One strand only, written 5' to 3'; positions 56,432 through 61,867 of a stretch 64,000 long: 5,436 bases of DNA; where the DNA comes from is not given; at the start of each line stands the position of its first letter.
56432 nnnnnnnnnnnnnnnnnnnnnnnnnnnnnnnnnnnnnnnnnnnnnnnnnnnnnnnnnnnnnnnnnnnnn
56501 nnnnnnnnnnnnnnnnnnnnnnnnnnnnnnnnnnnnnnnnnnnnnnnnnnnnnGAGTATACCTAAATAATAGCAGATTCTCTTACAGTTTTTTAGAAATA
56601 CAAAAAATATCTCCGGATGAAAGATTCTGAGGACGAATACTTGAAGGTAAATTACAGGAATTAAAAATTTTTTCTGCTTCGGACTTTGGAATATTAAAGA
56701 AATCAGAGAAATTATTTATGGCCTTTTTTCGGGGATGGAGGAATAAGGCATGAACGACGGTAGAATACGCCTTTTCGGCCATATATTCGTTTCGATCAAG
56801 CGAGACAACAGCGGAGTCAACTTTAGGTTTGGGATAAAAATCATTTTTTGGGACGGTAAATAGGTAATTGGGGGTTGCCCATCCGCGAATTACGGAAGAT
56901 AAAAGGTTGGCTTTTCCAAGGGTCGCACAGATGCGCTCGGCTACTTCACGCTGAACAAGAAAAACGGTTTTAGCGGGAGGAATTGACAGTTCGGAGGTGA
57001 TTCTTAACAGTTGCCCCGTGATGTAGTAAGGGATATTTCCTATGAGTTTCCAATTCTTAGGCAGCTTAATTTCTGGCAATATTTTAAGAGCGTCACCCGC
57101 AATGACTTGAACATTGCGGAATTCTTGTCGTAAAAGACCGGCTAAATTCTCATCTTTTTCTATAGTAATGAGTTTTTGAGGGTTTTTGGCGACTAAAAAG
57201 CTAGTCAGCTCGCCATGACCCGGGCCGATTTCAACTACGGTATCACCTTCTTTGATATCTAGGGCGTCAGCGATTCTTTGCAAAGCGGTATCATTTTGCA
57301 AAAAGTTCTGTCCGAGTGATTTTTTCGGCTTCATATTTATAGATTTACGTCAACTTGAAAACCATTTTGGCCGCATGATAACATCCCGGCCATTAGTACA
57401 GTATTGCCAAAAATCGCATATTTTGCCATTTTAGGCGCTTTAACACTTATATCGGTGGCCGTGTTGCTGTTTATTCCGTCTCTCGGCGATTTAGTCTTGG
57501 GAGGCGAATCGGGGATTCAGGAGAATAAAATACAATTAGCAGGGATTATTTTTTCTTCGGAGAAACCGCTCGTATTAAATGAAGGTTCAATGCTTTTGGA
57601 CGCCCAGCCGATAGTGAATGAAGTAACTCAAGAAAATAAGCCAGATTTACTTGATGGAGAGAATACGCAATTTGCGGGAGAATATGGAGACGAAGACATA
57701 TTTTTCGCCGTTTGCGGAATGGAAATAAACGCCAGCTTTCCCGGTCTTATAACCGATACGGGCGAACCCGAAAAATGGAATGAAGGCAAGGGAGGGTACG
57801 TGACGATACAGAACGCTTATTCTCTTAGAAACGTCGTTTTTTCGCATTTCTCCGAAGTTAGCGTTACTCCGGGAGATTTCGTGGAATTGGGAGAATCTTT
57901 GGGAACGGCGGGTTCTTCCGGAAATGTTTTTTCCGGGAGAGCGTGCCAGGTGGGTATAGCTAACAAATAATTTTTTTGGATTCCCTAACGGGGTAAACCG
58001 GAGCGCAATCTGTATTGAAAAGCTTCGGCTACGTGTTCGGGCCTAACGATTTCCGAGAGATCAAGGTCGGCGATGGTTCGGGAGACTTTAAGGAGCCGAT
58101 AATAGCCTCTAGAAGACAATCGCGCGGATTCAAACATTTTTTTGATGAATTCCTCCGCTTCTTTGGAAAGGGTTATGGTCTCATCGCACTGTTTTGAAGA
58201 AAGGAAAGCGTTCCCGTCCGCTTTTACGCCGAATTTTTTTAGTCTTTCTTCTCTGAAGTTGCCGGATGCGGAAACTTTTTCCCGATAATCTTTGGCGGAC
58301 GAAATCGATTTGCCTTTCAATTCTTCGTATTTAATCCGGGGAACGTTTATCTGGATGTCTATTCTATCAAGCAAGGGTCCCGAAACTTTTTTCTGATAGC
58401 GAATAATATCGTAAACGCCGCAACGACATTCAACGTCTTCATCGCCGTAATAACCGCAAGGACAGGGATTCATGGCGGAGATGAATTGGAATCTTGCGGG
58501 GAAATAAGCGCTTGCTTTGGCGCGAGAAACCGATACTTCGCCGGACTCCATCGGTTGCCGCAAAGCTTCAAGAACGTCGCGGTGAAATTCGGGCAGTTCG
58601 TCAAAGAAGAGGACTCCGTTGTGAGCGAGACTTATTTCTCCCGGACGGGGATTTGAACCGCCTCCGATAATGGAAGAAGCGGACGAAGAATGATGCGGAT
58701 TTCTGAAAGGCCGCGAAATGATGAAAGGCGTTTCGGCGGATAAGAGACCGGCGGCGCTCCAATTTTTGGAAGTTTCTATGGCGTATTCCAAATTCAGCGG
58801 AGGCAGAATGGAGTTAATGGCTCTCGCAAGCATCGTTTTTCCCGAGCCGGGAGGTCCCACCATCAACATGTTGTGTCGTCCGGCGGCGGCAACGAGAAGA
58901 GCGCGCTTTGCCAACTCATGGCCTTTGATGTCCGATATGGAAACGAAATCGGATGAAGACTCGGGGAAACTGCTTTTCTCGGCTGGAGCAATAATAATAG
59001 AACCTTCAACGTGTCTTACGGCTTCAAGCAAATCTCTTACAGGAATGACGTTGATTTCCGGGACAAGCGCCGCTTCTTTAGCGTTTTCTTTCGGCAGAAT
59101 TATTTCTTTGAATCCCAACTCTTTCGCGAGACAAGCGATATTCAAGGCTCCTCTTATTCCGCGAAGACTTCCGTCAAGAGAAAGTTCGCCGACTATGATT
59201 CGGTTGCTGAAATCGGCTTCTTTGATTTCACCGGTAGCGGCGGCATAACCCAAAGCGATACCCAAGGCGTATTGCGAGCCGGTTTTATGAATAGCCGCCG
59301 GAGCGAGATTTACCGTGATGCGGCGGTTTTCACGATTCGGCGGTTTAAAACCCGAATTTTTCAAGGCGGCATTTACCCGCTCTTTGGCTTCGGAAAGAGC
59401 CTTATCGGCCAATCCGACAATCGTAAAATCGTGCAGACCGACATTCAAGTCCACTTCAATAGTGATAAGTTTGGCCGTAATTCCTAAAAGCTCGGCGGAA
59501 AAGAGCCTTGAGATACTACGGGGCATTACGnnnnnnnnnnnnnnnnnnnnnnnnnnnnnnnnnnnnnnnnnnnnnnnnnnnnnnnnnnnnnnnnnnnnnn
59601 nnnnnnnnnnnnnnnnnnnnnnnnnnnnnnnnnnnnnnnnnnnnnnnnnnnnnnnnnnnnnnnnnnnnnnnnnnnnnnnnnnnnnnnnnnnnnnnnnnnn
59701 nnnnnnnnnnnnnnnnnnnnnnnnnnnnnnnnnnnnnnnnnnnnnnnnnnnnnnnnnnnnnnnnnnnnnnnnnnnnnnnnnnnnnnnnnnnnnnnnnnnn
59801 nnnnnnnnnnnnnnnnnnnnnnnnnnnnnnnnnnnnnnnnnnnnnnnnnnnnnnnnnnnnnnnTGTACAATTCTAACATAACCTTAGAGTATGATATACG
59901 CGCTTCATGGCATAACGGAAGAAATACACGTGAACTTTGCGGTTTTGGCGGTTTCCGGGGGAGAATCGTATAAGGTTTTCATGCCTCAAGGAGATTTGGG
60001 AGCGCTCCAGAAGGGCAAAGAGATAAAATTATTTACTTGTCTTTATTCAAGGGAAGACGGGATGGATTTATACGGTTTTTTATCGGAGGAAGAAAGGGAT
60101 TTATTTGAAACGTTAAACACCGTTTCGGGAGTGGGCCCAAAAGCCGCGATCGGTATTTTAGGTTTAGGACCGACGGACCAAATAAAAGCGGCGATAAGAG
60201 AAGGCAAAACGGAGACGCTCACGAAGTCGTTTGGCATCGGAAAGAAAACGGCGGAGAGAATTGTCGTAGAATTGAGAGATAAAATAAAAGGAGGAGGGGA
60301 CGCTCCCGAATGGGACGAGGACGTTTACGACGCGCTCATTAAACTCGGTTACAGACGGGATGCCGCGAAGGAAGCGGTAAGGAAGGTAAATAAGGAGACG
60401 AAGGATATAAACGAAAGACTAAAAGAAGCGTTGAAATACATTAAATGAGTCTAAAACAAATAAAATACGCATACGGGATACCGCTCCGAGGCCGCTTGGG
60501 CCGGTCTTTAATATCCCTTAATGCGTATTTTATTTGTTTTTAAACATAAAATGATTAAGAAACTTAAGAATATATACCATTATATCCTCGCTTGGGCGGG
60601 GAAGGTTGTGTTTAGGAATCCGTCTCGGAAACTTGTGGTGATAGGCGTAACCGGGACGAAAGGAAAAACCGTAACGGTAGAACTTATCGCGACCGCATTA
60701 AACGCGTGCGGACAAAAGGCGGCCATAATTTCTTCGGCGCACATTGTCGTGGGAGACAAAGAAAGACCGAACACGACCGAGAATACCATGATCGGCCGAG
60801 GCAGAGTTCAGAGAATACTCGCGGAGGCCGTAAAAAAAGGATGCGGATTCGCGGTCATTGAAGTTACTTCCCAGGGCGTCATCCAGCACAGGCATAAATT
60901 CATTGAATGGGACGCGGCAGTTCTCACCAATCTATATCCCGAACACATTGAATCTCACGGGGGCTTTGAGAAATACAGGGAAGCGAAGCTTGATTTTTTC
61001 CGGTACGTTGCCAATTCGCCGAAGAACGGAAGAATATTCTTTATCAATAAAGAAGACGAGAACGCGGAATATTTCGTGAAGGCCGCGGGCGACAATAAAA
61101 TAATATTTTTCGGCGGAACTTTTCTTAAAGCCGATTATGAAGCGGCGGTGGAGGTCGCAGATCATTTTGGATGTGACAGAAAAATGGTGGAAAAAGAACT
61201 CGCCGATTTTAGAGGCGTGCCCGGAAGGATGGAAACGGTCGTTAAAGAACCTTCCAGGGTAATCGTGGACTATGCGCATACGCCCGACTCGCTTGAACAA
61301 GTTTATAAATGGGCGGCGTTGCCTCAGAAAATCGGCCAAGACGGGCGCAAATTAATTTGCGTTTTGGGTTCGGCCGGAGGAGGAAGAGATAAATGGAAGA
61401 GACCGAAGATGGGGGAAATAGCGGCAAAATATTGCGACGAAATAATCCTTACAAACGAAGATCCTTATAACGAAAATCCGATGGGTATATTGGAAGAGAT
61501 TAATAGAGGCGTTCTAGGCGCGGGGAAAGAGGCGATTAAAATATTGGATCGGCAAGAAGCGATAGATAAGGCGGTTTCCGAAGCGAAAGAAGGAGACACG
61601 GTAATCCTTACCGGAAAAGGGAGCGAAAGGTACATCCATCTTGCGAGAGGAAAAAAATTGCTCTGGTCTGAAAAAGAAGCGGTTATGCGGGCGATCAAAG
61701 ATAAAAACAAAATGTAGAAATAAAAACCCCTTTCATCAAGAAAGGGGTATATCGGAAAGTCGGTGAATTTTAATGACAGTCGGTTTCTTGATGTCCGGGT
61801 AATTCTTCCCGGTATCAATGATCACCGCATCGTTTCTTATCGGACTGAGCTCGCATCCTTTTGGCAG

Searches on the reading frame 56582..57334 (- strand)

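Call 25: search_protein_families(library=pfam, proteins=[window:56582-57334:-], max_evalue=0.01)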
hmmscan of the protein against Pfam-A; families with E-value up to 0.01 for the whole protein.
window:56582-57334:- (250 aa): 4 families
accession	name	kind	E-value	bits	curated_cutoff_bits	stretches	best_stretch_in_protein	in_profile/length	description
PF00398.26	RrnaAD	-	1.4e-42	146.1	24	1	3-214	4-228/263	Ribosomal RNA adenine dimethylase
PF02390.23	Methyltransf_4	-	0.0012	18.7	24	1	32-89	4-67/173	Putative methyltransferase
PF13489.12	Methyltransf_23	-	0.0052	17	27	1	14-68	9-60/164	Methyltransferase domain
PF01135.25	PCMT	-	0.0069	16.6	20.3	0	21-81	65-132/210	Protein-L-isoaspartate(D-aspartate) O-methyltransferase (PCMT)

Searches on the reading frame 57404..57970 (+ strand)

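Call 25: search_protein_families(library=pfam, proteins=[window:57404-57970:+], max_evalue=0.01)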
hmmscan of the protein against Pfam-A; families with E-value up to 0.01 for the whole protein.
window:57404-57970:+ (188 aa): 1 family
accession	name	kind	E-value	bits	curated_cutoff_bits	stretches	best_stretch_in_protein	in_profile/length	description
PF01551.29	Peptidase_M23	-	5.9e-08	33.2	28.7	1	101-175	9-78/96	Peptidase family M23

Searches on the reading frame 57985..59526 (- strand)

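Call 25: search_protein_families(library=pfam, proteins=[window:57985-59526:-], max_evalue=0.01)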
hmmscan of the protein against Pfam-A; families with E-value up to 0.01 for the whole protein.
window:57985-59526:- (513 aa): 13 families
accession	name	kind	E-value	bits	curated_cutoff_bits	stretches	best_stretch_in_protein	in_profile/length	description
PF01078.27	Mg_chelatase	-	1.9e-90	302.2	20.3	1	197-402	2-206/207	Magnesium chelatase, subunit ChlI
PF13541.12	ChlI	-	2.2e-37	128.1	27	1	23-148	1-121/121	Subunit ChlI of Mg-chelatase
PF13335.12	Mg_chelatase_C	-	3.1e-22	79.4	26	1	410-506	3-94/94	Magnesium chelatase, subunit ChlI C-terminal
PF00493.29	MCM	-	1.3e-10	41.3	23.3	1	214-363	54-182/224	MCM P-loop domain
PF07728.20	AAA_5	-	2.6e-09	37.6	22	1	219-356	1-125/139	AAA domain (dynein-related subfamily)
PF05362.19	Lon_C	-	5.4e-06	26.5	21.1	1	23-157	45-181/205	Lon protease (S16) C-terminal proteolytic domain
PF00158.32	Sigma54_activat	-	1.6e-05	25.1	20.2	0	289-352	80-141/168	Sigma-54 interaction domain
PF00004.35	AAA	-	6.6e-05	23.8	21.2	1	220-241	1-22/131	ATPase family associated with various cellular activities (AAA)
PF07724.20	AAA_2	-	0.00011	22.7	27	1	219-334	5-107/166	AAA domain (Cdc48 subfamily)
PF05496.18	RuvB_N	-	0.00072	19.8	27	0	218-239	34-55/159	Holliday junction DNA helicase RuvB P-loop domain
PF13401.12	AAA_22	-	0.0032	18.2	27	0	217-261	5-50/130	AAA domain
PF20030.5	bpMoxR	-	0.0043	16.6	27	1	209-249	23-63/205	MoxR domain in the MoxR-vWA-beta-propeller ternary systems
PF13191.12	AAA_16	-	0.0045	17.9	32.6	0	209-239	15-46/167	AAA ATPase domain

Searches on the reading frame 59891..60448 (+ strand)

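Call 25: search_protein_families(library=pfam, proteins=[window:59891-60448:+], max_evalue=0.01)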
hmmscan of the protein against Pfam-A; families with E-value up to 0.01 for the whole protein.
window:59891-60448:+ (185 aa): 5 families
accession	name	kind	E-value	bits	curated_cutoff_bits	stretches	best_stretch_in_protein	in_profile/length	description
PF01330.27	RuvA_N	-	8.7e-14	51.8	23.6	1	1-62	1-61/61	RuvA N terminal domain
PF14520.12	HHH_5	-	6.4e-13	49.4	27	1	72-130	1-57/57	Helix-hairpin-helix domain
PF07499.19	RuvA_C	-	1.2e-08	35.7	24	1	143-184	4-46/47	RuvA, C-terminal domain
PF00633.29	HHH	-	8.3e-05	22.7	24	0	72-87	10-25/30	Helix-hairpin-helix motif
PF21176.3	RecR_HhH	-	0.00058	20.1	27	0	115-128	13-26/45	RecR, helix-hairpin-helix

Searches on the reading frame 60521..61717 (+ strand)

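Call 25: search_protein_families(library=pfam, proteins=[window:60521-61717:+], max_evalue=0.01)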
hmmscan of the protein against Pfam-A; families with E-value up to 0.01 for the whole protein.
window:60521-61717:+ (398 aa): 2 families
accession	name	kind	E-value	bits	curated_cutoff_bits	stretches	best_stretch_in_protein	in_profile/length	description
PF02875.26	Mur_ligase_C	-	2.5e-28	99.9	28.4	1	235-367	1-127/127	Mur ligase, glutamate ligase domain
PF08245.18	Mur_ligase_M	-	3.2e-28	99.5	24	1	43-215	1-162/200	Mur ligase middle domain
